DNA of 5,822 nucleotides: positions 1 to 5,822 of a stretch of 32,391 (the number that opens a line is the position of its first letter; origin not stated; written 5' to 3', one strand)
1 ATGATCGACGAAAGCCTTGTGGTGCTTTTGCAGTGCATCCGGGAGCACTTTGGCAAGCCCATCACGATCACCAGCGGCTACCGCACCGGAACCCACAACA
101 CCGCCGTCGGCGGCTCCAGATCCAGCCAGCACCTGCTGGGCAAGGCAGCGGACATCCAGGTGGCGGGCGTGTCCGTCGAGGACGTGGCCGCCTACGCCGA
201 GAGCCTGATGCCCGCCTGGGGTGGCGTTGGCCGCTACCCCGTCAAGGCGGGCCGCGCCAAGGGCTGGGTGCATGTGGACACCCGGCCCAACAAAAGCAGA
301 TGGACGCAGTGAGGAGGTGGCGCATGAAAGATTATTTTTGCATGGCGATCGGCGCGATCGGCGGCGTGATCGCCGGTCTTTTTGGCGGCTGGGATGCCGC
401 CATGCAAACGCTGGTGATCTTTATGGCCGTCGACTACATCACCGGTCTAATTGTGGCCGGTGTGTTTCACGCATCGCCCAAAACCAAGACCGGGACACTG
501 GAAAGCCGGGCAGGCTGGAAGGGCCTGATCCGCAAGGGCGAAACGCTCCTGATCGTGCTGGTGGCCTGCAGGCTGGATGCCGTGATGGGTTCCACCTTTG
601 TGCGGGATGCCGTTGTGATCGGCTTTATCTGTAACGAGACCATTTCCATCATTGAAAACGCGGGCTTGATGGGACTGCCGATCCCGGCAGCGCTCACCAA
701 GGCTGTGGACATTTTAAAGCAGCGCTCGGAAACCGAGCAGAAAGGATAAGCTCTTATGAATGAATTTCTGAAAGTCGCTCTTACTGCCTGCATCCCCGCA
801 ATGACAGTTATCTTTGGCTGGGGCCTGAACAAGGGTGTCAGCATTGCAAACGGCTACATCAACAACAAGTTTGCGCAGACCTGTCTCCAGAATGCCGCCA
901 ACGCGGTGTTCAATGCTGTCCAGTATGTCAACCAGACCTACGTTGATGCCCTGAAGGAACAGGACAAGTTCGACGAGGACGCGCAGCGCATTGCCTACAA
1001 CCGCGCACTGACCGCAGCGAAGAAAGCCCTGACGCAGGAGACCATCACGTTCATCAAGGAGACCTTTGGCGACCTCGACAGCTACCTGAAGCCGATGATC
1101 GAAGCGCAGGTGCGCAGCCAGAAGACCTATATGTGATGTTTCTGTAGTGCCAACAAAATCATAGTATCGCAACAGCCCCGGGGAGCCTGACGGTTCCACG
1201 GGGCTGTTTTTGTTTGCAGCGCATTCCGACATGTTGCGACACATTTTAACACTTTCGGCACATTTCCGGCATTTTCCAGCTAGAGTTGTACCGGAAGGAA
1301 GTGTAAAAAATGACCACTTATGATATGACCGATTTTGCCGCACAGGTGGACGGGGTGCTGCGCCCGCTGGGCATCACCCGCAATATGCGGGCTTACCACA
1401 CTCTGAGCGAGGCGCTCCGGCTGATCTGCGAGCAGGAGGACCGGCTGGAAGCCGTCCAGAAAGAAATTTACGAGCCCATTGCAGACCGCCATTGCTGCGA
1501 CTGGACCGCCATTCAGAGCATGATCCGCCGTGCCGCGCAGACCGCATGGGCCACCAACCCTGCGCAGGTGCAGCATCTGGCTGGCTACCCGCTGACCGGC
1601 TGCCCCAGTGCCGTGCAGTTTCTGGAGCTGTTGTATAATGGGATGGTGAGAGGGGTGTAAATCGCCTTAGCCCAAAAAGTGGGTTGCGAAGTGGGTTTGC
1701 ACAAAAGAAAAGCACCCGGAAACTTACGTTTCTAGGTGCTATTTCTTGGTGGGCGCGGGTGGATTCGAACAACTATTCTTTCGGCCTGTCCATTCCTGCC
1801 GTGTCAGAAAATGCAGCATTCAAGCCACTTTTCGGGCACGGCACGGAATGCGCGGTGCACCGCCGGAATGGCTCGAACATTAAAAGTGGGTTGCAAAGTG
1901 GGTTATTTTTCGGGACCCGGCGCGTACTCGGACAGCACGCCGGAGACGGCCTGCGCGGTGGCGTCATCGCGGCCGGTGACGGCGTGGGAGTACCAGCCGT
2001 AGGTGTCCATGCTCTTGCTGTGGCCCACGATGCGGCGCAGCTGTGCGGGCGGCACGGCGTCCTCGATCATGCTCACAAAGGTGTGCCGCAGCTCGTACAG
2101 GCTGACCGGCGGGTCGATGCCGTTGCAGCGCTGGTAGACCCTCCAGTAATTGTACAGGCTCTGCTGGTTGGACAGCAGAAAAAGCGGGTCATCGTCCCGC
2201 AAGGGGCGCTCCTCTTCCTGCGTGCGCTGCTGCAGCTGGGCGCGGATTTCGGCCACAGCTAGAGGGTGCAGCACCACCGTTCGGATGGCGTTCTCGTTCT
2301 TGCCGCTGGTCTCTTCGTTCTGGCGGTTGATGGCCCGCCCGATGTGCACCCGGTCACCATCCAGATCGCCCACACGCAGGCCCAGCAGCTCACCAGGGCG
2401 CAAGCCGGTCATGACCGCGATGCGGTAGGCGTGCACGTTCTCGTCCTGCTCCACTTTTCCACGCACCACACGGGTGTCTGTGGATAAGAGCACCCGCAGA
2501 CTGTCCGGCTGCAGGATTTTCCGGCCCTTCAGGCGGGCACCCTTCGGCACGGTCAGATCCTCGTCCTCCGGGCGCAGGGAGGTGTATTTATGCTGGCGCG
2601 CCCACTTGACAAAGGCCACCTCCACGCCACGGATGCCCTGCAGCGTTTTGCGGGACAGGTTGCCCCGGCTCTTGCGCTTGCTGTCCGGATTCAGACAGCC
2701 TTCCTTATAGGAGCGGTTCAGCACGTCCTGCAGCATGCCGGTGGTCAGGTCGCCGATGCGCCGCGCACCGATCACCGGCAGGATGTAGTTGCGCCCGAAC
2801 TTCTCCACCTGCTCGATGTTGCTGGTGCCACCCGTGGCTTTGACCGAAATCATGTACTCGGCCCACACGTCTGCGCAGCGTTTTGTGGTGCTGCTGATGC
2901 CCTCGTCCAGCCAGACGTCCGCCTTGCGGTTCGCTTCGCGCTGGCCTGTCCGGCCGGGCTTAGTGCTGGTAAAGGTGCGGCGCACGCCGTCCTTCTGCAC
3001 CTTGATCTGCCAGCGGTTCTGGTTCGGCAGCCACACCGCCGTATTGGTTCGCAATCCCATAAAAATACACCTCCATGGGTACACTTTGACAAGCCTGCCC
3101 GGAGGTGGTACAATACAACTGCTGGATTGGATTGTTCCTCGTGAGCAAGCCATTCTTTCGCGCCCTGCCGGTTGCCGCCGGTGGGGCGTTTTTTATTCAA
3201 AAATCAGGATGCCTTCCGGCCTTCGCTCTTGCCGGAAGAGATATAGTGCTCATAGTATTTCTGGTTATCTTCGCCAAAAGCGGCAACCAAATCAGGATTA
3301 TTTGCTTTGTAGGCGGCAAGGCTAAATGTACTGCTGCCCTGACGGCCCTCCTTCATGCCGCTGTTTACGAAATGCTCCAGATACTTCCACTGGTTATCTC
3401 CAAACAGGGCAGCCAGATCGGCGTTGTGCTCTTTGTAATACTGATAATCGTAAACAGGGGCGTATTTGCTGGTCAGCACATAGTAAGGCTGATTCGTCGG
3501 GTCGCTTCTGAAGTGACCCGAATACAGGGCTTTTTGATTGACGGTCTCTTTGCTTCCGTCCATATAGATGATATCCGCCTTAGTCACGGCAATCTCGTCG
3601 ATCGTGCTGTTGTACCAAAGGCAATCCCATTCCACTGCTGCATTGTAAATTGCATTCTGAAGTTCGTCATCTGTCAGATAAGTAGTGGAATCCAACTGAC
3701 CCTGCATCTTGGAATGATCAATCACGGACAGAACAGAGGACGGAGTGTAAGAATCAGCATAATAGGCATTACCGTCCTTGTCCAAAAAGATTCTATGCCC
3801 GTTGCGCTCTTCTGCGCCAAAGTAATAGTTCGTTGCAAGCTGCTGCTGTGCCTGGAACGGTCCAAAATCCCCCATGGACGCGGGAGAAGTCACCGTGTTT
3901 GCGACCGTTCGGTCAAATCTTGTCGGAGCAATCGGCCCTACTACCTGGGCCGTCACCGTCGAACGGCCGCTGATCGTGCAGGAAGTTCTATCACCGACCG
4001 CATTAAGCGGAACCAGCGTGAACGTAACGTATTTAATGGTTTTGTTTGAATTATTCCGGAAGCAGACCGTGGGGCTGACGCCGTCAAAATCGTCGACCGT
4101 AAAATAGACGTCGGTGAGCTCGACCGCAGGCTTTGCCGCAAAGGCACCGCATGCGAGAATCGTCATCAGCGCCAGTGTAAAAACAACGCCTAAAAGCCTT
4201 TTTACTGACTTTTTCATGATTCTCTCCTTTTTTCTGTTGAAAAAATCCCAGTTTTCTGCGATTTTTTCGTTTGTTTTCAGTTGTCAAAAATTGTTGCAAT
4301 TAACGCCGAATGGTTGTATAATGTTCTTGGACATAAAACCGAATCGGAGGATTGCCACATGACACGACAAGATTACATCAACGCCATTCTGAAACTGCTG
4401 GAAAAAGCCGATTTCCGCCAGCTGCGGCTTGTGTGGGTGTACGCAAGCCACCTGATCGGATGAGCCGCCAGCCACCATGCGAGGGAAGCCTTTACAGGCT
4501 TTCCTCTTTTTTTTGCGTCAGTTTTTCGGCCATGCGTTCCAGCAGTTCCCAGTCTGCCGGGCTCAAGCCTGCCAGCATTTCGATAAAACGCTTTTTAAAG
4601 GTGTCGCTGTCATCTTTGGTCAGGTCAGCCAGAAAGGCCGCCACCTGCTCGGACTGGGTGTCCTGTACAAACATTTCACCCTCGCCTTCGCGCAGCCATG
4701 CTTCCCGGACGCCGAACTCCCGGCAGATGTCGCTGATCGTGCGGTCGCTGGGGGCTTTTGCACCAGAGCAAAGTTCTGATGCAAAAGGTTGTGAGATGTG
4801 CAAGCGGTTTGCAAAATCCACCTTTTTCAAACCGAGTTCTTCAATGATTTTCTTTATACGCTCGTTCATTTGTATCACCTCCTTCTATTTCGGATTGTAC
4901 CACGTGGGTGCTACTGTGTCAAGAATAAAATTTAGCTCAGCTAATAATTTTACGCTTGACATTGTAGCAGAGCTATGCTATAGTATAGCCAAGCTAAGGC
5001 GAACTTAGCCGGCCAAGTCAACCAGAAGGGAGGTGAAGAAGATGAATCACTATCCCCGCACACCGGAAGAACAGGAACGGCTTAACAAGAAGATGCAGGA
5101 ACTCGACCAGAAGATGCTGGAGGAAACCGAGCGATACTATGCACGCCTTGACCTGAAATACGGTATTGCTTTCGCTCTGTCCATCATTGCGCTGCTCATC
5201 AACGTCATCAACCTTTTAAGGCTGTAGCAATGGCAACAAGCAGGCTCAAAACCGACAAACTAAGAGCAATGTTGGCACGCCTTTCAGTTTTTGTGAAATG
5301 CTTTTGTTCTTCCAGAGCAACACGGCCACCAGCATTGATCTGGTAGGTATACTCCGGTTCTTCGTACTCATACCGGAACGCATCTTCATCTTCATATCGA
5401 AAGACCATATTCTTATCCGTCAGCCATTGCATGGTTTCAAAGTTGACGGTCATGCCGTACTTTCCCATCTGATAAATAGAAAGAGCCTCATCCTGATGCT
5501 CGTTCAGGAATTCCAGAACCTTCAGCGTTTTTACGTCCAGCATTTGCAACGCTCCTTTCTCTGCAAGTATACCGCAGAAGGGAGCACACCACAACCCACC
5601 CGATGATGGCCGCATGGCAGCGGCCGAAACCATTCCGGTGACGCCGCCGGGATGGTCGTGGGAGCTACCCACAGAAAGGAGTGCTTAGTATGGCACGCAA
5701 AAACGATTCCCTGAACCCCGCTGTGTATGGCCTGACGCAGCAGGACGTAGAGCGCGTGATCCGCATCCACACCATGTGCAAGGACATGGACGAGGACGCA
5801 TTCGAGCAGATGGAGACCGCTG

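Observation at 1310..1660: Phage-encoded receiver-less Spo0A effector domain at the prophage end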

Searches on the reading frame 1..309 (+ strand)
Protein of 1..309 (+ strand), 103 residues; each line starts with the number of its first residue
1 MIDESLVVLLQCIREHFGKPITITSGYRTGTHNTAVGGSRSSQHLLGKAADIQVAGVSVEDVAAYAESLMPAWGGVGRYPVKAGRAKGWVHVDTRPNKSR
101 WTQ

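Call 29: search_protein_families(library=pfam, proteins=[window:1-309:+], max_evalue=0.01)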
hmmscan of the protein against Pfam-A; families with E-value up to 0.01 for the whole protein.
window:1-309:+ (103 aa): 2 families
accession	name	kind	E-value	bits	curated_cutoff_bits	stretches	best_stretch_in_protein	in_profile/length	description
PF08291.16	Peptidase_M15_3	-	1.4e-23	83.6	23.2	1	6-93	28-108/108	Peptidase M15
PF05951.18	Peptidase_M15_2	-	3.1e-10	40.4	27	1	2-97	53-150/153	Bacterial protein of unknown function (DUF882)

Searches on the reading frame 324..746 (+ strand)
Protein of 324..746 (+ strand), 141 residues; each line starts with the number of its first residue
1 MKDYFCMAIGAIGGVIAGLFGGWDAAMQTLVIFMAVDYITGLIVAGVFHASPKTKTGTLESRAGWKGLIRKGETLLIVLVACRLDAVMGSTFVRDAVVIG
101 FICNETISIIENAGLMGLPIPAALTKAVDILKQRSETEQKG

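Call 29: search_protein_families(library=pfam, proteins=[window:324-746:+], max_evalue=0.01)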
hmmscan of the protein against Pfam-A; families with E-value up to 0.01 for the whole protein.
window:324-746:+ (141 aa): 1 family
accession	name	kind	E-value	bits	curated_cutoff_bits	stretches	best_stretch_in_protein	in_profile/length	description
PF05105.17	Phage_holin_4_1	-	9e-37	126.2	22.2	1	15-132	2-115/116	Bacteriophage holin family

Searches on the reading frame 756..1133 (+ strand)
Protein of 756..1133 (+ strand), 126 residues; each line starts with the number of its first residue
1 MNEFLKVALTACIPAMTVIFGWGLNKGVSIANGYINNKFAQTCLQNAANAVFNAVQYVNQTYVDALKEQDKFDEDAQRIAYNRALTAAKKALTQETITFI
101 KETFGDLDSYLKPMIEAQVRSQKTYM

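Call 29: search_protein_families(library=pfam, proteins=[window:756-1133:+], max_evalue=0.01)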
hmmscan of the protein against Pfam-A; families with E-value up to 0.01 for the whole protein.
window:756-1133:+ (126 aa): 2 families
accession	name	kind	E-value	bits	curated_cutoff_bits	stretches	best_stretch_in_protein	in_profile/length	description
PF22712.1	SNaCT7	-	0.0032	17.9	27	1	9-124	36-152/160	Short NACHT-associated C-Terminal domain, family 7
PF12501.13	DUF3708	-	0.0055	16.8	24.1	1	7-95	41-130/166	Phosphate ATP-binding cassette transporter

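Call 94: search_protein_families(library=padloc, proteins=[window:756-1133:+], max_evalue=0.01)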
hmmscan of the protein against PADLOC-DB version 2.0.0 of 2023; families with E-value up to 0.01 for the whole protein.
window:756-1133:+ (126 aa): 0 families

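Call 95: search_protein_families(library=phrogs, proteins=[window:756-1133:+], max_evalue=0.001)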
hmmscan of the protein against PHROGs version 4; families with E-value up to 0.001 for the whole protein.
window:756-1133:+ (126 aa): 3 families
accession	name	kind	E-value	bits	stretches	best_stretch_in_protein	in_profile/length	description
phrog_13712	-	lysis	2.7e-22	80.5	1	5-124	5-131/175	holin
phrog_608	-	lysis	0.00017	22.8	1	2-98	2-93/111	holin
phrog_36209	-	lysis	0.00019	22.6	1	38-121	54-140/162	holin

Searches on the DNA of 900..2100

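Call 96: search_rna_families(source=window, start=900, end=2100, threshold=evalue, max_evalue=1)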
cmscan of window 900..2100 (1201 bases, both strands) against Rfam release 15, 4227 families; matches with E-value up to 1: 3.
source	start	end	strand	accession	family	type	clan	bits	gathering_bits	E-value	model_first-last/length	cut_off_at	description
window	1169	1210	-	RF01791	F6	Gene; sRNA;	-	24.1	46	0.12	1-57/57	no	F6 TB sRNA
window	1169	1210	+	RF01791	F6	Gene; sRNA;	-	22.6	46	0.28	1-57/57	no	F6 TB sRNA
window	1937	1985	+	RF01988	SECIS_2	Cis-reg;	-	19.6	70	0.86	1-55/55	no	Selenocysteine insertion sequence 2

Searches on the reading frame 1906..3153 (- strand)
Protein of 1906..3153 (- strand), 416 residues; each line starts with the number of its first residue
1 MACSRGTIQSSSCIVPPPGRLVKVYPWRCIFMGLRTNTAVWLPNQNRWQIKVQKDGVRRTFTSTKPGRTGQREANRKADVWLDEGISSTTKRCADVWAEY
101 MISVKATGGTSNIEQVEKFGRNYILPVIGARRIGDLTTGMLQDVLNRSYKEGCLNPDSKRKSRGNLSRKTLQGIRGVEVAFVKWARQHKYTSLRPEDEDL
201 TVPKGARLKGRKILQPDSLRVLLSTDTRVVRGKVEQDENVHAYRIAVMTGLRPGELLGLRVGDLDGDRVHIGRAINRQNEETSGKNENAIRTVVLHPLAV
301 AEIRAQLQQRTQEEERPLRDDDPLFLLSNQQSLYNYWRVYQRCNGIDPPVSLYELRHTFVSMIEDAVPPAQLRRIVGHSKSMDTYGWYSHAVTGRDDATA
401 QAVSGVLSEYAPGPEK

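Call 29: search_protein_families(library=pfam, proteins=[window:1906-3153:-], max_evalue=0.01)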
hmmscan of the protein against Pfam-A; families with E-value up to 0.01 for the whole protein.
window:1906-3153:- (416 aa): 2 families
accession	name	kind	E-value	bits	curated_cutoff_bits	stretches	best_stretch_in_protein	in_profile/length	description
PF00589.27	Phage_integrase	-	4.1e-12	46.6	27.1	1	241-391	26-168/172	Phage integrase family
PF22022.2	Phage_int_M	-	0.002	18.8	27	1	98-152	6-60/96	Phage integrase central domain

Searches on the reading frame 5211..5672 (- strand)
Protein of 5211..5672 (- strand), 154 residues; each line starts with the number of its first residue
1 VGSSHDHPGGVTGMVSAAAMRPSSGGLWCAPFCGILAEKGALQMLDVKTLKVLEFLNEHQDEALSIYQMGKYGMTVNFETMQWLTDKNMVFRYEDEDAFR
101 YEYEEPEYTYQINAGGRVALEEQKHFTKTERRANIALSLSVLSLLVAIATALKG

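Call 29: search_protein_families(library=pfam, proteins=[window:5211-5672:-], max_evalue=0.01)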
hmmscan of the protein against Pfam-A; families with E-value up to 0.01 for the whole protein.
window:5211-5672:- (154 aa): 1 family
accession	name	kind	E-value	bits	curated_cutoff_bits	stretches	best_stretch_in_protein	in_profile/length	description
PF15947.10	DUF4755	-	0.0095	16.3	27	0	71-136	10-79/129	Domain of unknown function (DUF4755)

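Call 95: search_protein_families(library=phrogs, proteins=[window:5211-5672:-], max_evalue=0.001)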
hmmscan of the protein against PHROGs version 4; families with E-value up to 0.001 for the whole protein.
window:5211-5672:- (154 aa): 0 families
